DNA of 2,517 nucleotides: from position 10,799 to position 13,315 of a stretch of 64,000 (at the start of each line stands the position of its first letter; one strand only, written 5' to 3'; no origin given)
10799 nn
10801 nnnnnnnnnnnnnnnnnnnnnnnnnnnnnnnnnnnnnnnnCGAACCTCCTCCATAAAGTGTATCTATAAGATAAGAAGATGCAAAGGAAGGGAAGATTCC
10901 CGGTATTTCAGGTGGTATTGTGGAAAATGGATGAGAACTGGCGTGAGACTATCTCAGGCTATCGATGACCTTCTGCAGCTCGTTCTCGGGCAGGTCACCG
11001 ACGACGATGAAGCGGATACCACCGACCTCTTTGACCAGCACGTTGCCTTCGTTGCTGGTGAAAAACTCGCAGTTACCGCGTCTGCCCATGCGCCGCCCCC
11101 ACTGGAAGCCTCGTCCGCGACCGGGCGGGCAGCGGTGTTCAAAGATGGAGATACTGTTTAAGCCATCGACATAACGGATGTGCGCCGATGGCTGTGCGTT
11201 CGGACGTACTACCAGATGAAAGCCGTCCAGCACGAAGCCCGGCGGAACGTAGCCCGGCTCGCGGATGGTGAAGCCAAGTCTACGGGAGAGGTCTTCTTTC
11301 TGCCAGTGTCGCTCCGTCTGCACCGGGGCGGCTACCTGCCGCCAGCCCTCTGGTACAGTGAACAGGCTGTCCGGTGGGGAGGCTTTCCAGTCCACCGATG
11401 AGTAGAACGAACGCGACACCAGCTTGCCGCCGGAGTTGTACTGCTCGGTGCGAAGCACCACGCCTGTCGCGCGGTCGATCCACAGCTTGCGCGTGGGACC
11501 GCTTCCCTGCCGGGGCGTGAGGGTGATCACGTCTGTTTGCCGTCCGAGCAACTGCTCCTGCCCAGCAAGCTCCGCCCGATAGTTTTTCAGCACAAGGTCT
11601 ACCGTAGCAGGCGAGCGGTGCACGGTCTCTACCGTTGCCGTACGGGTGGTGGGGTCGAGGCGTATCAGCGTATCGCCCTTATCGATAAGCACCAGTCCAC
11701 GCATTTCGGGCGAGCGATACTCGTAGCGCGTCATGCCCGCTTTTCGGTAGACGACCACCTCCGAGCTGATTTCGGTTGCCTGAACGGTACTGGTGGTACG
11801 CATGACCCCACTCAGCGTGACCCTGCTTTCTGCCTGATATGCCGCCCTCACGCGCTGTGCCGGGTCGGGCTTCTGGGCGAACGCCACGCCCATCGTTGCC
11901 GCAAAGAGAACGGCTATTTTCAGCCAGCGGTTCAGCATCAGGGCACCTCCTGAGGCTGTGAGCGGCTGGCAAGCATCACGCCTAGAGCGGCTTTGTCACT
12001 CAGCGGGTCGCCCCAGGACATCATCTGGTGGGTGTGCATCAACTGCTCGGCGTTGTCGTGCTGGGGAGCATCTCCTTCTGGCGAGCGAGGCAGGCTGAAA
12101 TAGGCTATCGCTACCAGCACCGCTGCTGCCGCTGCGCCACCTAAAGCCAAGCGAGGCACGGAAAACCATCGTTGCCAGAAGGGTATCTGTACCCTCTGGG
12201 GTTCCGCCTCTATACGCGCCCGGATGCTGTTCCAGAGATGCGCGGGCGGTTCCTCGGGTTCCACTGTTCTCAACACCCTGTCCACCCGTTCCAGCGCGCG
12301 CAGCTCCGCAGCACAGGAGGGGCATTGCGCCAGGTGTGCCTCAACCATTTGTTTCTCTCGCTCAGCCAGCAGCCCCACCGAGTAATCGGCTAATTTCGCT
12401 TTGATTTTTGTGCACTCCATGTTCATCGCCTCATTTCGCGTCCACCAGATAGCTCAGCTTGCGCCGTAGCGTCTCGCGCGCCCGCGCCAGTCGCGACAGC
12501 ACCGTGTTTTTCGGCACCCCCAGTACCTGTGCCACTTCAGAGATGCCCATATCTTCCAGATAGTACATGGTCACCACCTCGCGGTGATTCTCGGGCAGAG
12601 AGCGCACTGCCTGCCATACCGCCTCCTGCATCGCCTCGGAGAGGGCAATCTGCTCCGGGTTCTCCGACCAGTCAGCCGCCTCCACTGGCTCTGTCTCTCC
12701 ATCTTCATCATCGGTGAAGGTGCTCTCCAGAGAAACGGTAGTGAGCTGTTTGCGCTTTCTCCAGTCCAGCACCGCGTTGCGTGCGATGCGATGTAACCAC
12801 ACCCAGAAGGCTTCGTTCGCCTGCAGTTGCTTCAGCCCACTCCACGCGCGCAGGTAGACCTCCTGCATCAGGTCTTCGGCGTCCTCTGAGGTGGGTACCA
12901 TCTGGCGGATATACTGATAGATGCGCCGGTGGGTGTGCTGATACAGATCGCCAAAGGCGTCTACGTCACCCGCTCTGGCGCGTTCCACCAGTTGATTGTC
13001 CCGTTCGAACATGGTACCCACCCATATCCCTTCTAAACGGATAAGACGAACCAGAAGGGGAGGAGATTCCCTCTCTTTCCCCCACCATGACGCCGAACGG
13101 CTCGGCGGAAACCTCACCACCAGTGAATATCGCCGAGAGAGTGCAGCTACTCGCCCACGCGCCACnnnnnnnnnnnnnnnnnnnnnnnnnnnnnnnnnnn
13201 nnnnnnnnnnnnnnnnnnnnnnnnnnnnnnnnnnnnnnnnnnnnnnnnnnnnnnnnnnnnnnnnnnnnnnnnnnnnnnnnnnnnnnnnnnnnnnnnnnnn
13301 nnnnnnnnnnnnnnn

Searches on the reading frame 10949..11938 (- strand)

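Call 40: search_protein_families(library=pfam, proteins=[window:10949-11938:-], max_evalue=0.001)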
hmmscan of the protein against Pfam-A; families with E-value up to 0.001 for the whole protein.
window:10949-11938:- (329 aa): 3 families
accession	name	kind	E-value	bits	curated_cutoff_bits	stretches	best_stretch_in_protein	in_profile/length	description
PF03888.20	MucB_RseB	-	1.1e-10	41.9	22.3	1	108-189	89-170/178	MucB/RseB N-terminal domain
PF17131.11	LolA_like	-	9.5e-07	29.1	30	1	118-181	69-135/184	Outer membrane lipoprotein-sorting protein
PF17188.9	MucB_RseB_C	-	5.3e-05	23.7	30.1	1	231-328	12-96/97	MucB/RseB C-terminal domain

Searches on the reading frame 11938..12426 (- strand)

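Call 22: search_protein_families(library=pfam, proteins=[window:11938-12426:-], max_evalue=0.001)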
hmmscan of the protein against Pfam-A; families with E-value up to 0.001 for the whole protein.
window:11938-12426:- (162 aa): 1 family
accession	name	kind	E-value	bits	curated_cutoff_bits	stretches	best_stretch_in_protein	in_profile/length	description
PF13490.11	zf-HC2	-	3.7e-08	33.8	22.2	1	5-39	1-35/35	Putative zinc-finger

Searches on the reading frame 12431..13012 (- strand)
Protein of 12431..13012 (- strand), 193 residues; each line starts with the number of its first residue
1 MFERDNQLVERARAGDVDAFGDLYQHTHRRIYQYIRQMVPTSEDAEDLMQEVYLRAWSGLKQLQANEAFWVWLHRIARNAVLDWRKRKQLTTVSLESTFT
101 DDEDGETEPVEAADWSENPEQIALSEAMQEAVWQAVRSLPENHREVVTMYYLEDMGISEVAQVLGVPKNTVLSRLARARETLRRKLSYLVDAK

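Call 101: find_related_loci(query=window:12431-13012:-, collection=metagenome_contigs, flank=2500)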
Query window:12431-13012:- (193 aa) in metagenome_contigs; peptide patterns used: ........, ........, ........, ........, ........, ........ (x = any residue, [..] = any of these).
541 stretches matched a pattern; 104 encode a relative of the query (tblastn E <= 1e-3); the best 80 are kept; 80 distinct loci.
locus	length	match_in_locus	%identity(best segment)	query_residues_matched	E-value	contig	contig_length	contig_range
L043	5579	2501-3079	97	1-193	8e-126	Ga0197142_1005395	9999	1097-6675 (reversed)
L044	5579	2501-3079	95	1-193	3e-123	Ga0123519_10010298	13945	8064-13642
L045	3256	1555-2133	95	1-193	7e-126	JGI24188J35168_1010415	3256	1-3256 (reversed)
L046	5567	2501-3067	93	1-193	3e-119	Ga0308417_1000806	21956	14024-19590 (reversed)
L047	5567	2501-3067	92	1-193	5e-119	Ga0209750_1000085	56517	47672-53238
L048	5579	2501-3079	87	1-193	2e-110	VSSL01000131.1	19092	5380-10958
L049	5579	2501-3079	74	1-193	4e-94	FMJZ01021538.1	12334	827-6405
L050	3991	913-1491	74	1-193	2e-94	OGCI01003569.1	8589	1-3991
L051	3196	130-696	75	5-193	3e-91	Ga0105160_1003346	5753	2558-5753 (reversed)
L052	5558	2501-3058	34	5-186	1e-29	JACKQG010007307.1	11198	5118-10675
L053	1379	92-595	34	5-173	2e-29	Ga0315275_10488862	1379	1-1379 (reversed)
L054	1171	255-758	34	5-173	5e-29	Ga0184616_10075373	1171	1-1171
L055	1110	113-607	34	8-173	2e-28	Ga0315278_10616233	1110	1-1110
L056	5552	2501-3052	37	5-187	5e-26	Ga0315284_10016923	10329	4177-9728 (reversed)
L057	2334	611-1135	35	7-186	5e-25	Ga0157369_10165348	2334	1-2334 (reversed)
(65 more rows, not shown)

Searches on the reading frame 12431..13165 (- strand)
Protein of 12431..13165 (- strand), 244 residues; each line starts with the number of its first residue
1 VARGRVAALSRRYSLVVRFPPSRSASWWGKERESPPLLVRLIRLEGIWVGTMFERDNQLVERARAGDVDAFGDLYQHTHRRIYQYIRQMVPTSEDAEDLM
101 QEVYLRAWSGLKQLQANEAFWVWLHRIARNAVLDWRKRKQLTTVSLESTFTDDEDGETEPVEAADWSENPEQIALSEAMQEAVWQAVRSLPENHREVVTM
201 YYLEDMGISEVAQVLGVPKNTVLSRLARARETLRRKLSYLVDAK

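Call 22: search_protein_families(library=pfam, proteins=[window:12431-13165:-], max_evalue=0.001)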
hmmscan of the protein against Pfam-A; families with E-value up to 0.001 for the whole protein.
window:12431-13165:- (244 aa): 5 families
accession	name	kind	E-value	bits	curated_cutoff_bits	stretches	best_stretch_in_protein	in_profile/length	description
PF04542.20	Sigma70_r2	-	7.5e-17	61.3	24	1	74-140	1-69/71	Sigma-70 region 2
PF08281.18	Sigma70_r4_2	-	6.9e-15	54.9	25.7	1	181-233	2-54/54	Sigma-70, region 4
PF04545.22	Sigma70_r4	-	1.7e-11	43.9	24.1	1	188-234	3-49/50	Sigma-70, region 4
PF07638.17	Sigma70_ECF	-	3.1e-09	37.5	21.1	1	58-238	6-184/185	ECF sigma factor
PF13556.12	HTH_30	-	1.2e-05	25.4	27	1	196-237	3-44/59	PucR C-terminal helix-turn-helix domain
